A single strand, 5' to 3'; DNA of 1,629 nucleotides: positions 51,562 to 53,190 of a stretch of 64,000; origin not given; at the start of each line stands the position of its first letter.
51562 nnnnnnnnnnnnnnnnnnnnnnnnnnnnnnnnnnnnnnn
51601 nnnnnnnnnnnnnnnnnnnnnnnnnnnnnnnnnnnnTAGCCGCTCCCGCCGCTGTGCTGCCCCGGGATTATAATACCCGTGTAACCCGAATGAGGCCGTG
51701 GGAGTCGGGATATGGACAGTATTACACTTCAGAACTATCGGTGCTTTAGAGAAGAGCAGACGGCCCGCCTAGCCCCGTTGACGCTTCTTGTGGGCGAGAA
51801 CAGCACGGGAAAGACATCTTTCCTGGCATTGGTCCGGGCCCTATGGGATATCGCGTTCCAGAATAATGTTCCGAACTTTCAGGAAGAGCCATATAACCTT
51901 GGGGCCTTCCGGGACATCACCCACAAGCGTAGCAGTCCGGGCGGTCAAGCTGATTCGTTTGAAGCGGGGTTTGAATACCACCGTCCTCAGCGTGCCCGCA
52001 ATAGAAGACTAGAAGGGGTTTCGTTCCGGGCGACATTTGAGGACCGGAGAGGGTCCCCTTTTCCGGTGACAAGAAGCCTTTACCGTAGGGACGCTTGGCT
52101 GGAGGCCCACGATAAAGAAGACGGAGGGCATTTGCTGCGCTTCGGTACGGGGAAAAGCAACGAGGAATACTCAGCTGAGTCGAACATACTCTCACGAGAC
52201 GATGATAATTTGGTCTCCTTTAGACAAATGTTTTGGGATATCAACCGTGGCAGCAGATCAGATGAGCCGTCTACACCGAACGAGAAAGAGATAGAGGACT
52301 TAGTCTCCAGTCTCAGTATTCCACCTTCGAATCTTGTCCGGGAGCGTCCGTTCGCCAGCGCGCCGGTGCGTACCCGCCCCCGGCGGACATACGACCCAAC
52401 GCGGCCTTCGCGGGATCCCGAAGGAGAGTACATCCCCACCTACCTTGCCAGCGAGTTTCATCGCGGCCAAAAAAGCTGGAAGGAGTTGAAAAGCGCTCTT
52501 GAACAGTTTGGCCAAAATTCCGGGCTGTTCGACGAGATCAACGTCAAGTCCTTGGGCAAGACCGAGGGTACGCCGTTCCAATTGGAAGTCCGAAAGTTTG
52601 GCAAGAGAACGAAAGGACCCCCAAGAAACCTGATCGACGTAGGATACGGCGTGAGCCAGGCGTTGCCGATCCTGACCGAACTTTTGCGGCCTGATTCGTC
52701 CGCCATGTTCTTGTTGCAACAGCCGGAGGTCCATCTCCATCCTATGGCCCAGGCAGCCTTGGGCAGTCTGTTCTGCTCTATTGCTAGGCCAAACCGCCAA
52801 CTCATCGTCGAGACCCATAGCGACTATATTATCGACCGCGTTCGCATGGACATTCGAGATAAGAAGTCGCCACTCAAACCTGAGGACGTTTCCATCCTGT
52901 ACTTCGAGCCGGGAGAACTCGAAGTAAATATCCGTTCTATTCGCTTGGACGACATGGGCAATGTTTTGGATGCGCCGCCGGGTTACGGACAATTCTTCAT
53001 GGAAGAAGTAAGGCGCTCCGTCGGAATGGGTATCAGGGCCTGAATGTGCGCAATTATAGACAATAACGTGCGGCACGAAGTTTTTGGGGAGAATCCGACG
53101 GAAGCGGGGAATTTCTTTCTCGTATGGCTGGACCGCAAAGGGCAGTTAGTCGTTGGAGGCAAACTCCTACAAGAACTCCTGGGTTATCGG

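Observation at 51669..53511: Lower-GC two-gene island: ABC-type AAA ATPase abutted to a small PIN-like nuclease, a candidate uncharacterised defence module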

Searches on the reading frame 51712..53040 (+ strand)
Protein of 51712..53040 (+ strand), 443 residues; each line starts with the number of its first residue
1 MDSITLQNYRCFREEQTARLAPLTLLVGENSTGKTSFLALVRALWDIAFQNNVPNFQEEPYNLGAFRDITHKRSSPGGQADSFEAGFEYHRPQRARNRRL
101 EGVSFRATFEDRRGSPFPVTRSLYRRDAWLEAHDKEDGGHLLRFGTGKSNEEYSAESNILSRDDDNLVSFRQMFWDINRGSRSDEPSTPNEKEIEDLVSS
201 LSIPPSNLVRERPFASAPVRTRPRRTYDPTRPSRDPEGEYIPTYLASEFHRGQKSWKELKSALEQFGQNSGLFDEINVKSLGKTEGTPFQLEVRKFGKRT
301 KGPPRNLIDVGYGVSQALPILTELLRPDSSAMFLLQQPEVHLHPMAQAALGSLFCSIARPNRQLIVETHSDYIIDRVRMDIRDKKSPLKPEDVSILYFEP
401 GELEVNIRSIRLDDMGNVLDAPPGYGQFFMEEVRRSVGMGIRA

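Call 3: search_protein_families(library=pfam, proteins=[window:51712-53040:+], max_evalue=1)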
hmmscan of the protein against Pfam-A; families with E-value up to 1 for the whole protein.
window:51712-53040:+ (443 aa): 8 families
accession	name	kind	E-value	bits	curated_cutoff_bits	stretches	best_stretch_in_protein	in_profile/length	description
PF13175.12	AAA_15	-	2.9e-21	77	32.1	2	260-374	272-374/374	AAA ATPase domain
PF13304.12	AAA_21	-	5.8e-20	73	27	1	23-375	1-304/304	AAA domain, putative AbiEii toxin, Type IV TA system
PF13476.12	AAA_23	-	2e-05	25.8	27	1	3-43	1-42/201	AAA domain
PF13555.12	AAA_29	-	0.02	15.1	27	1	2-41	2-43/61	P-loop containing region of AAA domain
PF02463.25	SMC_N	-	0.049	13.5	40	1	3-39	4-42/220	RecF/RecN/SMC N terminal domain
PF12476.13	DUF3696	-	0.053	14.2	22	1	388-424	1-40/52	Protein of unknown function (DUF3696)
PF21547.3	TTI1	-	0.069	13.5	27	1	335-383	8-56/90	TELO2-interacting protein 1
PF11398.14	DUF2813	-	0.1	12.4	21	0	20-45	21-43/372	Protein of unknown function (DUF2813)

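Call 4: search_protein_families(library=padloc, proteins=[window:51712-53040:+], max_evalue=1)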
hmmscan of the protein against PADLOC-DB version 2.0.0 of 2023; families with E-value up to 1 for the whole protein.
window:51712-53040:+ (443 aa): 125 families (the best 25 are shown)
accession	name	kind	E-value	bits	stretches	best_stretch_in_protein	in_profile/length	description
PDLC03878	NsnB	-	1.6e-46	157.6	1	1-425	2-331/345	-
PDLC04707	PDC-M55A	-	1e-33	115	2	218-434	193-407/421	-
PDLC02979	AriA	-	7.4e-25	86.5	2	258-374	254-373/373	-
PDLC04148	HEC-03B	-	1.1e-24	85.3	2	252-425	265-433/458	-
PDLC02980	AriA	-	2.3e-21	75.1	1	23-375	1-304/304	-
PDLC04175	HEC-01A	-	6.5e-14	49.7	2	318-379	257-317/363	-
PDLC04180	HEC-01A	-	7.8e-13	46.4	2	318-376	263-323/382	-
PDLC04177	HEC-01A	-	4.6e-12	43.6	2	313-377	280-343/393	-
PDLC02358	Old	-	5.9e-12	43.2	2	2-44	5-46/578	Old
PDLC00062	GajA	-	6.6e-12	42.7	2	320-379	293-349/639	AAA ATPase domain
PDLC00067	GajA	-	1.1e-11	42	2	332-375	307-347/604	AAA ATPase domain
PDLC04178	HEC-01A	-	1.2e-11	42.4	2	3-52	11-58/399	-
PDLC04179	HEC-01A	-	1.3e-11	42.3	2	2-97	3-94/459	-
PDLC00278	PtuA1|PtuA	-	1.5e-11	42.2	2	2-46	4-49/436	AAA ATPase domain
PDLC00096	GajA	-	3.4e-11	40.6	2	321-380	278-343/630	AAA ATPase domain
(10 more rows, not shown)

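Call 5: search_protein_families(library=ncbifam, proteins=[window:51712-53040:+], max_evalue=1)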
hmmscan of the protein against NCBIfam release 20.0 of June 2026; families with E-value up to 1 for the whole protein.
window:51712-53040:+ (443 aa): 7 families
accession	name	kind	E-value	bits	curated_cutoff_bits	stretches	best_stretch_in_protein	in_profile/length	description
NF047739.1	antiphage_MADS3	equivalog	5.4e-09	35.7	420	1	3-97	4-97/427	methylation-associated defense system AAA family ATPase MAD3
NF041760.1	PtuA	equivalog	1.9e-07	30.4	500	2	1-38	52-89/524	retron Ec78 anti-phage system effector ATPase PtuA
TIGR00611.2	recf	equivalog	2.8e-05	23.4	172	1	2-38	2-38/339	DNA replication/repair protein RecF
NF038234.1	retron_eff_Eco8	equivalog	0.00076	18.2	250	1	2-42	4-44/679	retron Eco8 family effector endonuclease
NF053563.1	Rkd4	equivalog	0.0041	15.3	860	1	2-39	4-41/747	arcadin-4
TIGR04435.1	restrict_AAA_1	hypoth_equivalog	0.0076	15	300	1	318-375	406-471/568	restriction system-associated AAA family ATPase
NF010680.0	PRK14079.1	equivalog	0.21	10.6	386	1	4-40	6-42/349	recombination protein F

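Call 33: find_homologous_proteins(query=window:51712-53040:+, max_evalue=0.00001)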
Query window:51712-53040:+ (443 aa): 7968 proteins with E <= 0.00001 among 8000 candidates; the best 120 are listed.
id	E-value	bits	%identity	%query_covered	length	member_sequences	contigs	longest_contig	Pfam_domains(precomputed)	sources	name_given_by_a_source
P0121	4.3e-298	1006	100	100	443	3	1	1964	PF13175.13,PF13476.13,PF13304.13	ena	-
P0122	1.8e-195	668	69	100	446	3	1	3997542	PF13175.13,PF13476.13,PF13304.13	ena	-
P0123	1.4e-189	649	67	99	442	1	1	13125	PF13175.13,PF13476.13,PF13304.13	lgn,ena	-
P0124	2.8e-189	648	67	100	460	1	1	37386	PF13175.13,PF13476.13,PF13304.13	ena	-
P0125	1.6e-188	645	66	99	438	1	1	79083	PF13175.13,PF13476.13,PF13304.13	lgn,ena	-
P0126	8.5e-186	636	67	99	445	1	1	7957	PF13175.13,PF13476.13,PF13304.13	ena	-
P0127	5.8e-179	614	66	99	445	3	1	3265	PF13175.13,PF13476.13,PF13304.13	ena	-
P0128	2.3e-171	589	61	99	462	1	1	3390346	PF13175.13,PF13304.13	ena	-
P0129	1.8e-170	586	63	99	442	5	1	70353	PF13175.13,PF13476.13,PF13304.13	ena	-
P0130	6.8e-170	584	60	99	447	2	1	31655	PF13175.13,PF13304.13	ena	-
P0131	7.7e-170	584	62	99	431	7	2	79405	PF13175.13,PF13476.13,PF13304.13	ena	-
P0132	8.2e-169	580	63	99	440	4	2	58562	PF13175.13,PF13304.13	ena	-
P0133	3.0e-168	579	62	99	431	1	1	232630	PF13175.13,PF13476.13,PF13304.13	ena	-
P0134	1.1e-167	577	61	99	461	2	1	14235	PF13175.13,PF13476.13,PF13304.13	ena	-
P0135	1.3e-167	576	59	99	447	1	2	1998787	PF13175.13,PF13304.13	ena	-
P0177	6.1e-158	545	59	99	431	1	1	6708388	PF13175.13,PF13476.13,PF13304.13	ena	-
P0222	1.0e-154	534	56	99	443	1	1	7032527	PF13175.13,PF13304.13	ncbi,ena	-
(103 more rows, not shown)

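Call 34: find_encoding_contigs(protein=P0222, flank=8000, max_places=2)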
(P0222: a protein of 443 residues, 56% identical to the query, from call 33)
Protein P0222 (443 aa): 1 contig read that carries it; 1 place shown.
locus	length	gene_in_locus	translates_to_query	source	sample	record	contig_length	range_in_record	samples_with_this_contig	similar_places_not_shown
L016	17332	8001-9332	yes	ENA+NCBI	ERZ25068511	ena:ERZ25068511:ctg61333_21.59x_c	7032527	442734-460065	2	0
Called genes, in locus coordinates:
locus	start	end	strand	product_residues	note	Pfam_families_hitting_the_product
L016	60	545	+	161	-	PF12867:DinB_2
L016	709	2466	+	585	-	PF00664:ABC_membrane, PF00005:ABC_tran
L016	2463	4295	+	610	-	PF00664:ABC_membrane, PF00005:ABC_tran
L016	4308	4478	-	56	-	-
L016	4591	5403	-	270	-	PF08843:AbiEii (faint)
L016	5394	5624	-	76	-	-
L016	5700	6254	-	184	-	PF00156:Pribosyltran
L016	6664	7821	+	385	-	PF13191:AAA_16, PF13401:AAA_22 (weak)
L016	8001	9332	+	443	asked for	PF13175:AAA_15, PF13304:AAA_21, PF13175:AAA_15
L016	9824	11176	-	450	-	PF25852:DUF6242_C (faint)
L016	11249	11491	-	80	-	-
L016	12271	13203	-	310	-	-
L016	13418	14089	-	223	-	PF13358:DDE_3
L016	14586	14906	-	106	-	PF01048:PNP_UDP_1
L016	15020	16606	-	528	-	PF12796:Ank_2, PF13606:Ank_3 (faint), PF13637:Ank_4 (weak), PF00023:Ank (weak), PF12796:Ank_2, PF13857:Ank_5, PF13637:Ank_4 (weak), PF00023:Ank (weak)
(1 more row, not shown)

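Call 35: find_encoding_contigs(protein=P0177, flank=8000, max_places=2)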
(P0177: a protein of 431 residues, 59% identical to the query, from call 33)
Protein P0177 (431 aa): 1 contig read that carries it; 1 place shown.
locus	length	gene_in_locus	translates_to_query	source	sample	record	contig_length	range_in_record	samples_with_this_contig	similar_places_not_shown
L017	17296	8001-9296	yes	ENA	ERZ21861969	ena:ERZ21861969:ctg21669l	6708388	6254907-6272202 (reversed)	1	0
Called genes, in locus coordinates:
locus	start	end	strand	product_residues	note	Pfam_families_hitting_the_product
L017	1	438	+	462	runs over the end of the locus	PF11638:DnaA_N, PF01695:IstB_IS21 (weak), PF00308:Bac_DnaA, PF00004:AAA, PF08299:Bac_DnaA_C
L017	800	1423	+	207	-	PF01725:Ham1p_like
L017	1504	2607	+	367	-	PF00557:Peptidase_M24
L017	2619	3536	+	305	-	PF02517:Rce1-like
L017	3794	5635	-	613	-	PF00664:ABC_membrane, PF00005:ABC_tran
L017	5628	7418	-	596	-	PF00664:ABC_membrane, PF13401:AAA_22 (faint), PF00005:ABC_tran, PF02463:SMC_N (faint)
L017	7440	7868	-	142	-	PF09969:DUF2203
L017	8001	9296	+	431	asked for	PF13175:AAA_15, PF13476:AAA_23 (weak), PF13304:AAA_21, PF13175:AAA_15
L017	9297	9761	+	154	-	-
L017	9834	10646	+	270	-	PF00520:Ion_trans, PF07885:Ion_trans_2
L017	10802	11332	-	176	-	PF25084:LbH_EIF2B (faint), PF00132:Hexapep, PF14602:Hexapep_2 (faint), PF00132:Hexapep (weak)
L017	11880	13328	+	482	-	PF00171:Aldedh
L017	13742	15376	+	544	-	PF03453:MoeA_N, PF00994:MoCF_biosynth, PF03454:MoeA_C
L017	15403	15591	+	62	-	-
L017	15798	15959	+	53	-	-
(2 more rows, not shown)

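Call 60: predict_structure(alignment_id=A4)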
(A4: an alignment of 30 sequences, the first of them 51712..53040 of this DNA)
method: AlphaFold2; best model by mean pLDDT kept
length: 443 residues; sequences in the alignment: 30
mean_pLDDT: 80.0   pTM: 0.84
mean pLDDT of the five models: 80.0, 76.0, 66.9, 58.1, 57.9
residues with pLDDT >= 90: 132; 70-90: 219; 50-70: 56; < 50: 36
segments of 3 or more residues with pLDDT < 50: 93-99, 204-209, 220-227, 232-239, 440-443
pLDDT, mean of each block of 10 residues (from residue 1): 94 93 93 91 92 86 86 71 93 49 92 92 92 86 81 73 78 80 55 83 51 73 47 44 71 84 88 84 70 81 74 66 82 86 86 88 91 94 93 93 81 89 86 67 42
secondary structure, 60 per line:
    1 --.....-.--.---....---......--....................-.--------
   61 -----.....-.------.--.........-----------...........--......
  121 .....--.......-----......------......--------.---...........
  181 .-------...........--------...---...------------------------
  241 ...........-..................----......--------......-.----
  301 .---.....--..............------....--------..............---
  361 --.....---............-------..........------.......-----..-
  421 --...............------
elements in order: E3-7 E16-19 E23-28 H31-50 H66-69 E82-90 E102-112 E115-125 E128-134 E140-145 E152-157 H170-181 H189-199 E214-216 H241-251 H253-270 E275-280 E289-294 H312-325 E332-335 H344-357 E363-367 H371-382 E393-399 E406-412 H423-437

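Call 65: fold_search(model_id=the predicted structure, library=pdb)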
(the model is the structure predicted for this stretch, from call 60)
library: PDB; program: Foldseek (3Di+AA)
matches with E <= 10: 1190; with E <= 0.001: 170
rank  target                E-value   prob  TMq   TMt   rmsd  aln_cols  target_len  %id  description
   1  8ro7_A                2.7e-11  1.00  0.40  0.51  11.0       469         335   12  Human cohesin SMC1A-HD(longCC)/RAD21-C complex - Open/closed P-loop conformation (released 2024-09-11)
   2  8ro9_C                5.5e-11  1.00  0.40  0.53  10.9       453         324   13  Human cohesin SMC1A-HD(longCC-EQ)/RAD21-C complex - Open/closed P-loop conformation (released 2024-09-11)
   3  5h68_B                7.3e-11  1.00  0.47  0.61   7.5       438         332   12  Crystal structure of an engaged dimer of the Geobacillus stearothermophilus SMC head domain (released 2017-03-15)
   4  5h68_A                1.1e-10  1.00  0.42  0.54   9.2       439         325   12  Crystal structure of an engaged dimer of the Geobacillus stearothermophilus SMC head domain (released 2017-03-15)
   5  4i99_A                1.2e-10  1.00  0.43  0.57   8.3       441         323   11  Crystal structure of the SmcHead bound to the C-winged helix domain of ScpA (released 2013-01-30)
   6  4i99_B                1.4e-10  1.00  0.46  0.60   8.0       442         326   11  Crystal structure of the SmcHead bound to the C-winged helix domain of ScpA (released 2013-01-30)
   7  6qj2_A                1.6e-10  1.00  0.43  0.51  12.8       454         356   10  Crystal structure of the C. thermophilum condensin Smc4 ATPase head in complex with the C-terminal domain of Brn1 (released 2019-07-03)
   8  8roa_A                1.7e-10  1.00  0.41  0.52  10.4       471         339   12  Human cohesin SMC1A-HD(longCC-EQ)/RAD21-C complex - ADP-bound conformation (released 2024-09-11)
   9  3qkt_B                1.8e-10  1.00  0.41  0.54  11.5       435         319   12  Rad50 ABC-ATPase with adjacent coiled-coil region in complex with AMP-PNP (released 2011-03-30)
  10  5dac_A                2.2e-10  1.00  0.46  0.47  10.3       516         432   12  ATP-gamma-S bound Rad50 from Chaetomium thermophilum in complex with DNA (released 2016-03-02)
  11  5xns_A                2.5e-10  1.00  0.44  0.48   9.9       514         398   10  Crystal structure of the Smc head domain with an extended coiled coil bound to the C-terminal domain of ScpA derived f (released 2017-08-02)
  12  4ncj_C                2.8e-10  1.00  0.42  0.55   9.7       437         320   12  Crystal Structure of Pyrococcus furiosis Rad50 R805E mutation with ADP Beryllium Flouride (released 2014-03-05)
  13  8rof_A                2.8e-10  1.00  0.39  0.47  16.7       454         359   14  Human cohesin SMC1A-HD(shortCC-EQ)/RAD21-C complex - ADP-Mg-bound conformation (released 2024-09-11)
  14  4ncj_B                3.0e-10  1.00  0.39  0.52   9.5       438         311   12  Crystal Structure of Pyrococcus furiosis Rad50 R805E mutation with ADP Beryllium Flouride (released 2014-03-05)
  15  9nnb_D                3.0e-10  1.00  0.41  0.37  13.6       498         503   14  Cryo-EM structure of the Retron Ec78 complex, PtuA:PtuB:RT (4:2:1) (released 2025-10-08)
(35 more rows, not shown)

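Call 74: search_protein_families(library=phrogs, proteins=[window:51712-53040:+], max_evalue=0.01)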
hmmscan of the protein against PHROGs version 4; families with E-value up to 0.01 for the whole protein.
window:51712-53040:+ (443 aa): 8 families
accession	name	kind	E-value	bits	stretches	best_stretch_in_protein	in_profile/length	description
phrog_21420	-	unknown function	3.3e-35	122.7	2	305-424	501-620/654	-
phrog_4747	-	unknown function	2.6e-12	47.6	2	3-43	5-44/610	-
phrog_8323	-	unknown function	3.3e-10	40.1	2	3-49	53-99/623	-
phrog_9802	-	unknown function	1.3e-09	38.6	1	298-377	244-331/438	-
phrog_3940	-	unknown function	2.3e-07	31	1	2-45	6-49/537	-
phrog_7507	-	unknown function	1.3e-06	29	1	326-380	402-456/483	-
phrog_14430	-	unknown function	1.8e-05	25.2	1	332-381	340-389/444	-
phrog_13167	-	unknown function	0.00047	20.2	0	331-377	339-385/477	-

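Call 87: search_dna_similar(query=window:51712-53040:+, collection=plasmids, mode=protein, max_evalue=1e-10, max_rows=25)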
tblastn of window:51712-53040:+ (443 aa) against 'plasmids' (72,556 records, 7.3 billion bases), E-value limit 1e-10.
Records with a match: 38; places in all: 38; records where one place covers at least 80% of the query: 0.
Best place of each record, by identity: <60% 38.
By first word of the organism name: Bacillus 8; Aeromonas 6; Nostoc 5; Rhodococcus 2; Methylocella 2; Gluconobacter 1; Pseudoalteromonas 1; Ensifer 1; Azotobacter 1; Cupriavidus 1; and 10 more.
By predicted mobility (MOB-suite, as given by PLSDB): non-mobilizable 24; conjugative 9; mobilizable 5.
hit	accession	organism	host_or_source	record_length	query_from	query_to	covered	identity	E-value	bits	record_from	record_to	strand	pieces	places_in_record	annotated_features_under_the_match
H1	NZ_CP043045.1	Gluconobacter thailandicus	Triticum aestivum,leaf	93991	238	441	46%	32.6%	1e-17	94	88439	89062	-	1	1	DUF3696 domain-containing protein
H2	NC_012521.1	Rhodococcus opacus B4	-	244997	237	434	45%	31.7%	2e-18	96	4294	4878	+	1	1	AAA family ATPase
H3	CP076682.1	Pseudoalteromonas shioyasakiensis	isolated microorganism,Ocean water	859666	258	442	42%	31.9%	6e-17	91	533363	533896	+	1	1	DUF3696 domain-containing protein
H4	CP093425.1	Bacillus pacificus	cell culture,sufu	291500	237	425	43%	31.1%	5e-17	92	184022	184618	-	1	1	DUF3696 domain-containing protein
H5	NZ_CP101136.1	Bacillus paranthracis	single cell,soil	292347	237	425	43%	31.1%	5e-17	92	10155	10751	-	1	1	DUF3696 domain-containing protein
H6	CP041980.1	Bacillus paranthracis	Homo sapiens,stool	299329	237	425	43%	31.1%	5e-17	92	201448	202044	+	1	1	DUF3696 domain-containing protein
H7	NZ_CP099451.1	Bacillus pacificus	chicken,assembly Genome,intestine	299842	237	425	43%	31.1%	5e-17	92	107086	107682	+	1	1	DUF3696 domain-containing protein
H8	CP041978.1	Bacillus pacificus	Homo sapiens,stool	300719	237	425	43%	31.1%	5e-17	92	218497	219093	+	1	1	DUF3696 domain-containing protein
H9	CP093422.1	Bacillus paranthracis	cell culture,sufu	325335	237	425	43%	31.1%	5e-17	92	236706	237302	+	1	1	DUF3696 domain-containing protein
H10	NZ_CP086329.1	Bacillus pacificus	single cell culture,sludge from ...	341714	237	425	43%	31.1%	5e-17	92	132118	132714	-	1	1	DUF3696 domain-containing protein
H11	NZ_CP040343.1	Bacillus cereus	Apostichopus japonicus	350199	237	425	43%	31.1%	5e-17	92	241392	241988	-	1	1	DUF3696 domain-containing protein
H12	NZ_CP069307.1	Rhodococcus aetherivorans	monoisolate,Minnesota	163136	249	425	40%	32.3%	9e-14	81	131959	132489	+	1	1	DUF3696 domain-containing protein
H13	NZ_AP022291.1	Aeromonas veronii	-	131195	263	443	41%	29.5%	8e-14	82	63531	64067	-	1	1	DUF3696 domain-containing protein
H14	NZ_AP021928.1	Aeromonas caviae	-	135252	263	443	41%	29.5%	8e-14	82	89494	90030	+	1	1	DUF3696 domain-containing protein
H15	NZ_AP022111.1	Aeromonas caviae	-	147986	263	443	41%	29.5%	8e-14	82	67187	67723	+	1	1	DUF3696 domain-containing protein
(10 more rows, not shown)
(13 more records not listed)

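Call 88: get_annotated_region(hit=H1, flank=3500)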
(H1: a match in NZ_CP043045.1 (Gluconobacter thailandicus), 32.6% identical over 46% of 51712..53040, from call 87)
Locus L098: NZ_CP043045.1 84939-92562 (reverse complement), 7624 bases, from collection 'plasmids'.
description: Gluconobacter thailandicus strain HD924 plasmid unnamed2, complete sequence
organism: Gluconobacter thailandicus (NCBI taxid 257438)
taxonomy: Bacteria; Pseudomonadota; Alphaproteobacteria; Rhodospirillales; Acetobacteraceae; Gluconobacter; Gluconobacter thailandicus
host: -; source: Triticum aestivum,leaf; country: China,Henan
typing (MOB-suite, as given by PLSDB): conjugative; relaxase MOBF; mating-pair formation MPF_I
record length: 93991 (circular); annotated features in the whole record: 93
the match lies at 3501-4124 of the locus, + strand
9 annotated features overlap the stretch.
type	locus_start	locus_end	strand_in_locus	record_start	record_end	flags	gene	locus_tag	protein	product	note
CDS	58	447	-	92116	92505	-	-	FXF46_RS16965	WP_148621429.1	type II toxin-antitoxin system VapC family toxin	-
CDS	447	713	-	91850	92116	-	-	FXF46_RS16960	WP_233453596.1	hypothetical protein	-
CDS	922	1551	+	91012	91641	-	-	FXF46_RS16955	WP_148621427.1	recombinase family protein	GO:0006310 - DNA recombination [Evidence IEA]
CDS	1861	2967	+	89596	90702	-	-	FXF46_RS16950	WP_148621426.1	DUF262 domain-containing protein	-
CDS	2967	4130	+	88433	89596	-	-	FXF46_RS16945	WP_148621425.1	DUF3696 domain-containing protein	-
CDS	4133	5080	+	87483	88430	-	-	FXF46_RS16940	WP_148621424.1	hypothetical protein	-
CDS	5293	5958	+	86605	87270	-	-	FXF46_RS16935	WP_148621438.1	recombinase family protein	GO:0006310 - DNA recombination [Evidence IEA]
CDS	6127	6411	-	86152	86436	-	-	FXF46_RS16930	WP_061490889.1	DUF2312 domain-containing protein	-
CDS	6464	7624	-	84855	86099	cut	repC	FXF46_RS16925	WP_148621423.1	plasmid replication protein RepC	-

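Call 89: get_annotated_region(hit=H2, flank=3500)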
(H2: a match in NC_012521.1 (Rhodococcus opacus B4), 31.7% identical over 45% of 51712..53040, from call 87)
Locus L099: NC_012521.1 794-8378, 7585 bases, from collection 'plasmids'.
description: Rhodococcus opacus B4 plasmid pROB02, complete sequence
organism: Rhodococcus opacus B4 (NCBI taxid 632772)
taxonomy: Bacteria; Actinomycetota; Actinomycetes; Mycobacteriales; Nocardiaceae; Rhodococcus; Rhodococcus opacus; Rhodococcus opacus B4
host: -; source: -; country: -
typing (MOB-suite, as given by PLSDB): mobilizable; replicon rep_cluster_313; relaxase MOBP
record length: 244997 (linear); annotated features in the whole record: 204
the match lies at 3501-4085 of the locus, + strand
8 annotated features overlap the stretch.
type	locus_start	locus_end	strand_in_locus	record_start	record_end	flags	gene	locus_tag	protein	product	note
CDS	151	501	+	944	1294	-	-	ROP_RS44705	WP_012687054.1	Clp protease N-terminal domain-containing protein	-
CDS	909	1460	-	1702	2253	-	-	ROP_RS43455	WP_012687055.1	hypothetical protein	-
CDS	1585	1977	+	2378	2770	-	-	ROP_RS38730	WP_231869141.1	hypothetical protein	-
CDS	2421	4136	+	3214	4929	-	-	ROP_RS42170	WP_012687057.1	AAA family ATPase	-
CDS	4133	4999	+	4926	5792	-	-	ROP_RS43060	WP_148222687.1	DUF2325 domain-containing protein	-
CDS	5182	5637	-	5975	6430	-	-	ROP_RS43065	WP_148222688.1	HEPN domain-containing protein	-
CDS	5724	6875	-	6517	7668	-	-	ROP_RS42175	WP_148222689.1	DUF262 domain-containing protein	-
CDS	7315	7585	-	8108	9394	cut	-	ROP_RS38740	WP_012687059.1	DNA cytosine methyltransferase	-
